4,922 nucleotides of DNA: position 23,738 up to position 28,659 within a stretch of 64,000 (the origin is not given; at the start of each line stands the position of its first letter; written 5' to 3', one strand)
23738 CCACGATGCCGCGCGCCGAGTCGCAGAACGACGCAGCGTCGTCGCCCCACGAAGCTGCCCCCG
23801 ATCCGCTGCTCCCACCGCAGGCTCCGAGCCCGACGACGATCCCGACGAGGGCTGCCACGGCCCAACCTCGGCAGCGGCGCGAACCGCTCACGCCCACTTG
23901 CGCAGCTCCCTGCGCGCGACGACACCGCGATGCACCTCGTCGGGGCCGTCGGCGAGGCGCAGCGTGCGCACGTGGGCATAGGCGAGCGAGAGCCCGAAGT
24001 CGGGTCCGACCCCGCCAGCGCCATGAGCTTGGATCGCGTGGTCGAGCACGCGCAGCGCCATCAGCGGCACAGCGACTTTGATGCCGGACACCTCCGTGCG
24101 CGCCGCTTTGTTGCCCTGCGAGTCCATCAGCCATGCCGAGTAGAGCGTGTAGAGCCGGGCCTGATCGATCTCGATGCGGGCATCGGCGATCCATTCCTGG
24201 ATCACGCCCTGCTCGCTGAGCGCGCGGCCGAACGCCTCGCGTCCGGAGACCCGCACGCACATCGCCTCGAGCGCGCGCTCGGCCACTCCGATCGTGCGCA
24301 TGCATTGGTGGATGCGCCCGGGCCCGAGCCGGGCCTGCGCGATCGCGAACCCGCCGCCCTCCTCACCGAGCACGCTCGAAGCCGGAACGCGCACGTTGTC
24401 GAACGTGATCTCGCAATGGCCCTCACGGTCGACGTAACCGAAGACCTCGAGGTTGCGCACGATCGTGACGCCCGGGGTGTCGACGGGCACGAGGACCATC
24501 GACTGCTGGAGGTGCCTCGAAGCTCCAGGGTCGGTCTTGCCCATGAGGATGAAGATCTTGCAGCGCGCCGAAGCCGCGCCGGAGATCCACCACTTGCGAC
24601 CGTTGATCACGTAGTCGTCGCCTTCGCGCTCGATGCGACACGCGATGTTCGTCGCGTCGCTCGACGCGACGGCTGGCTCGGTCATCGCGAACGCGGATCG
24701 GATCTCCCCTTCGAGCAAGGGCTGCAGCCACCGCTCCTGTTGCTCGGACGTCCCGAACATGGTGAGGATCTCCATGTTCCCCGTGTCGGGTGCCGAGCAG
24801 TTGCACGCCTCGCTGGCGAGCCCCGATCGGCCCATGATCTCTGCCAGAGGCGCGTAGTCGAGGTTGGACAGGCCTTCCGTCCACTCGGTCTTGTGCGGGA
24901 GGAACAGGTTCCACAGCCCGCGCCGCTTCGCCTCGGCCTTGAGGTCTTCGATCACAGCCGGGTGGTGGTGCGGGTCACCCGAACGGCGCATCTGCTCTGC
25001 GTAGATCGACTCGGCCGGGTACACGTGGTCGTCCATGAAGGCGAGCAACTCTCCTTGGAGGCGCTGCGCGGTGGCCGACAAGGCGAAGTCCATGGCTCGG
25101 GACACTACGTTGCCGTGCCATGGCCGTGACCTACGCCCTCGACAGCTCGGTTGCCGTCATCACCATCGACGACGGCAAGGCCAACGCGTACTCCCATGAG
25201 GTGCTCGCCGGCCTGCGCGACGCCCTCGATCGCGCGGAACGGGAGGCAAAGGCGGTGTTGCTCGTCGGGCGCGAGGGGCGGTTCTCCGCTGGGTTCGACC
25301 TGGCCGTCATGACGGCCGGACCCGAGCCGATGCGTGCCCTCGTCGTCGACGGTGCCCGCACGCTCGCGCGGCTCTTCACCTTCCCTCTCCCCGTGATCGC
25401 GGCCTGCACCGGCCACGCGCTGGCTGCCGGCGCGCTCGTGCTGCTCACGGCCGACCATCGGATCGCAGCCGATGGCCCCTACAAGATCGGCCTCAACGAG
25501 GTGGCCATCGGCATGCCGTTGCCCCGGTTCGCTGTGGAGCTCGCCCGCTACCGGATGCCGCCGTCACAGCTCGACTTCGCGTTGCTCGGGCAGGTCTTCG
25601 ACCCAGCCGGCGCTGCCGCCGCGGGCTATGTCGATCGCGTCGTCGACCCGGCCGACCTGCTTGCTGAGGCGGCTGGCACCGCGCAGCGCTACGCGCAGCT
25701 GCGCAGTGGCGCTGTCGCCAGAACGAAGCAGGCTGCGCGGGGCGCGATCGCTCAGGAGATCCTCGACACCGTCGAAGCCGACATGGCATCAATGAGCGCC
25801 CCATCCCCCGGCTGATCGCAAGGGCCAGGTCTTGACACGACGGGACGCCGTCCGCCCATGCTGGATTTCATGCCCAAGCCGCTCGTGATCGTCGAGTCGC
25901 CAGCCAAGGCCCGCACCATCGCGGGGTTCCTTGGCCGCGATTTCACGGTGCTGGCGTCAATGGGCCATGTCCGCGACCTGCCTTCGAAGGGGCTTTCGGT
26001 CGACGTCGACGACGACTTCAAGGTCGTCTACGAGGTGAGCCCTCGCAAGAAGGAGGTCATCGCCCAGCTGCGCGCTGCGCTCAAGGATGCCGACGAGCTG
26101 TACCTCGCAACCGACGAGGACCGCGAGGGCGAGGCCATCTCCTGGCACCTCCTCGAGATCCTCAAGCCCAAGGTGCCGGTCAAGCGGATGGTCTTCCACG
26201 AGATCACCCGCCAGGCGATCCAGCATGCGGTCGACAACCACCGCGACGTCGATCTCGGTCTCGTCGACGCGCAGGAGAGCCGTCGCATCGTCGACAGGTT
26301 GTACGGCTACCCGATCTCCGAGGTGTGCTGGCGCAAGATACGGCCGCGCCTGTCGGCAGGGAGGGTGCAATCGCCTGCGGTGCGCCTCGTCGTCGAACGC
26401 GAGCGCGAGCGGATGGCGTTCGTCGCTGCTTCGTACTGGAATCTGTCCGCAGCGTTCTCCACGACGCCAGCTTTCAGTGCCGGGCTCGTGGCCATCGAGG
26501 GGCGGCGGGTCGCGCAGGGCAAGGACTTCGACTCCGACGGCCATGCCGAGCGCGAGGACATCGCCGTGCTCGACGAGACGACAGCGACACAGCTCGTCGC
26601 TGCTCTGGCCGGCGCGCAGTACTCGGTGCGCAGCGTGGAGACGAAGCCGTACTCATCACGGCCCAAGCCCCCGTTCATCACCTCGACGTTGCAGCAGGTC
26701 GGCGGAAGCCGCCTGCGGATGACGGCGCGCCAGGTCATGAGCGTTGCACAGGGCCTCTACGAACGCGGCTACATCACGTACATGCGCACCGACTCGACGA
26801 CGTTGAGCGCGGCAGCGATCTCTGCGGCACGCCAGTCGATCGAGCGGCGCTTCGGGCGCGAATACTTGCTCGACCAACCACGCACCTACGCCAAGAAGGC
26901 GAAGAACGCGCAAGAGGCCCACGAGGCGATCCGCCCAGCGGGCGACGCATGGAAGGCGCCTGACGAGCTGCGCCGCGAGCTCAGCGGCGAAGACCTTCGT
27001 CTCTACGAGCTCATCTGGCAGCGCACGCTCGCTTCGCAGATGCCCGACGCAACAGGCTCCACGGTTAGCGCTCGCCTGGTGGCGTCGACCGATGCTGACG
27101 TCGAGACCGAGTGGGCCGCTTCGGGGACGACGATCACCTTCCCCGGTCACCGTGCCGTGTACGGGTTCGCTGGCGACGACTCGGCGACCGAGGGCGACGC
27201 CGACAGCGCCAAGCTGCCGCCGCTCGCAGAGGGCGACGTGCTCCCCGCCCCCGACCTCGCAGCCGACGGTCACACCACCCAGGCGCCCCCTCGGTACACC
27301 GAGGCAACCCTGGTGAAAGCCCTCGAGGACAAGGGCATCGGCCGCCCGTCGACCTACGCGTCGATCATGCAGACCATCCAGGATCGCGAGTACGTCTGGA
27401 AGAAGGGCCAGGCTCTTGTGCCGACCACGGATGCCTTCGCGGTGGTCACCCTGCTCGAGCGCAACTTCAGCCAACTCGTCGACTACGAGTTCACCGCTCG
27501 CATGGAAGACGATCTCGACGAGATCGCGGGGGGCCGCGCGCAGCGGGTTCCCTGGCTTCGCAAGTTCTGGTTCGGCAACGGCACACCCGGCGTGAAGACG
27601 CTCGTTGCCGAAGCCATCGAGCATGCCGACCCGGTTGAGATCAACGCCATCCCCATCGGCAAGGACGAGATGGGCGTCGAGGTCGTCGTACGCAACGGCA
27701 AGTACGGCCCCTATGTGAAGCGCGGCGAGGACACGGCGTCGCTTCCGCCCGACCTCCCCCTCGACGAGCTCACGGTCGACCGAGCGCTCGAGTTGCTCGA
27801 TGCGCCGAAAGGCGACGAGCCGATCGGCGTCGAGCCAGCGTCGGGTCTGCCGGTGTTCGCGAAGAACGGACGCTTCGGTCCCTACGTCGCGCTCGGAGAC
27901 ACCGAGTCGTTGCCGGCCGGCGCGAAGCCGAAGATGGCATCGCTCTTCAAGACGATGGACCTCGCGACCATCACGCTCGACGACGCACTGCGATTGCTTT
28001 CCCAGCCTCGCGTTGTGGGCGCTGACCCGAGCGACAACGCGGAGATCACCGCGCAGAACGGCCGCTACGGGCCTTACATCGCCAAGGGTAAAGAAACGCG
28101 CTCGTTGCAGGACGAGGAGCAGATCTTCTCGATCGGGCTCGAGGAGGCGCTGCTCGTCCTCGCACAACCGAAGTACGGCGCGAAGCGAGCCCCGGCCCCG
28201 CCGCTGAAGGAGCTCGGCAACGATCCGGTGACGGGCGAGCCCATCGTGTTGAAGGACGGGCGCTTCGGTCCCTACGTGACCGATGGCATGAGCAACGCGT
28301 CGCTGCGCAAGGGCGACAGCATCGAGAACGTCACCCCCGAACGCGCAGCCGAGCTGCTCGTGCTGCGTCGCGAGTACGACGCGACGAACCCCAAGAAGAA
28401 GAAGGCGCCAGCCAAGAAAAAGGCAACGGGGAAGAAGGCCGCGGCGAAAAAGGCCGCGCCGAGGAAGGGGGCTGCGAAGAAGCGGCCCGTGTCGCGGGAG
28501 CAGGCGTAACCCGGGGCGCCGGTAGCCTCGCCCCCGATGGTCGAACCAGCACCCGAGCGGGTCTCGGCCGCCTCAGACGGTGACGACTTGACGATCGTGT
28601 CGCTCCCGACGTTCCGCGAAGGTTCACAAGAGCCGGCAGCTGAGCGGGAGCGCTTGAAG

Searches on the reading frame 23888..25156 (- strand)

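Call 85: search_protein_families(library=pfam, proteins=[window:23888-25156:-], max_evalue=0.0001)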
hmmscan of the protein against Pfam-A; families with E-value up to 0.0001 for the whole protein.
window:23888-25156:- (422 aa): 4 families
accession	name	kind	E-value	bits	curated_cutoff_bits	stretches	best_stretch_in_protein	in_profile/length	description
PF00441.29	Acyl-CoA_dh_1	-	1.8e-31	109.7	22.4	1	267-417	1-149/150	Acyl-CoA dehydrogenase, C-terminal domain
PF02770.24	Acyl-CoA_dh_M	-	5.8e-21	74.9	33.3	1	155-255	1-97/97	Acyl-CoA dehydrogenase, middle domain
PF02771.21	Acyl-CoA_dh_N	-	2.9e-08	34.5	22.9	1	30-151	4-113/113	Acyl-CoA dehydrogenase, N-terminal domain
PF08028.16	Acyl-CoA_dh_2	-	6.6e-08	33.4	22.7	1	284-383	3-110/134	Acyl-CoA dehydrogenase, C-terminal domain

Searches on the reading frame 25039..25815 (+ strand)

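Call 85: search_protein_families(library=pfam, proteins=[window:25039-25815:+], max_evalue=0.0001)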
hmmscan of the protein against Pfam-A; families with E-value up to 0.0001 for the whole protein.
window:25039-25815:+ (258 aa): 2 families
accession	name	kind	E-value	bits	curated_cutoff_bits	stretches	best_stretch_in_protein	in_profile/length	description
PF00378.25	ECH_1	-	5.7e-29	101.6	27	1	36-247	4-219/251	Enoyl-CoA hydratase/isomerase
PF16113.10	ECH_2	-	5.5e-09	36.4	27.2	1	41-208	4-178/335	Enoyl-CoA hydratase/isomerase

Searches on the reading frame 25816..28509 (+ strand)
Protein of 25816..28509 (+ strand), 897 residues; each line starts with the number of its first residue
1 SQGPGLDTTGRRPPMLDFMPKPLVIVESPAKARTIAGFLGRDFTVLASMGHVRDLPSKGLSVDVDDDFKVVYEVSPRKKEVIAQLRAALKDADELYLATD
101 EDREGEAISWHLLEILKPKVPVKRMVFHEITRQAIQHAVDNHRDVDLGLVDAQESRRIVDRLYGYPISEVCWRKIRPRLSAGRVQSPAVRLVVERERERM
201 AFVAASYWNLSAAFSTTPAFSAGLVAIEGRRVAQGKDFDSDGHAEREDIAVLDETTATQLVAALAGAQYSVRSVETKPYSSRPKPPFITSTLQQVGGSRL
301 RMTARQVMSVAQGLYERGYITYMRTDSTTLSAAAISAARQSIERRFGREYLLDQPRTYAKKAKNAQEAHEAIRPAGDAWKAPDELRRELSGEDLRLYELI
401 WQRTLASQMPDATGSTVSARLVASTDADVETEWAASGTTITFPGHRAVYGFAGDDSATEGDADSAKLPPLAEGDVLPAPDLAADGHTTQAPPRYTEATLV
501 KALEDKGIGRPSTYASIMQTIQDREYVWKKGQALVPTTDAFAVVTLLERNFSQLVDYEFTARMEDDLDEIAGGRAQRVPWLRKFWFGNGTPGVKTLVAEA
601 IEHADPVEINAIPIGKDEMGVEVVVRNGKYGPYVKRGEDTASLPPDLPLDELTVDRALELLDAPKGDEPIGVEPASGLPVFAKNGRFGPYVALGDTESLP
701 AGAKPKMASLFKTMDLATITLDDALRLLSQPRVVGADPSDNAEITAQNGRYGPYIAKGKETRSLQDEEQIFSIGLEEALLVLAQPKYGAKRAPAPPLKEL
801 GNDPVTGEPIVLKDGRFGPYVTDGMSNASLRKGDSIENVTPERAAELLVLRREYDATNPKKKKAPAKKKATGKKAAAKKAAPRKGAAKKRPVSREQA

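Call 85: search_protein_families(library=pfam, proteins=[window:25816-28509:+], max_evalue=0.0001)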
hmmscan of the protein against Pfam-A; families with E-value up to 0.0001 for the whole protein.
window:25816-28509:+ (897 aa): 3 families
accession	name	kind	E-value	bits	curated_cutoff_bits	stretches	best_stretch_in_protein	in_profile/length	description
PF01131.25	Topoisom_bac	-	1.2e-113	380.7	35.1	1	147-578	4-407/411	DNA topoisomerase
PF13368.11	Toprim_C_rpt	-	2.1e-68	226.5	22.3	4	803-853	1-51/57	Topoisomerase C-terminal repeat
PF01751.28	Toprim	-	3.2e-22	79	23.1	1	23-130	2-96/96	Toprim domain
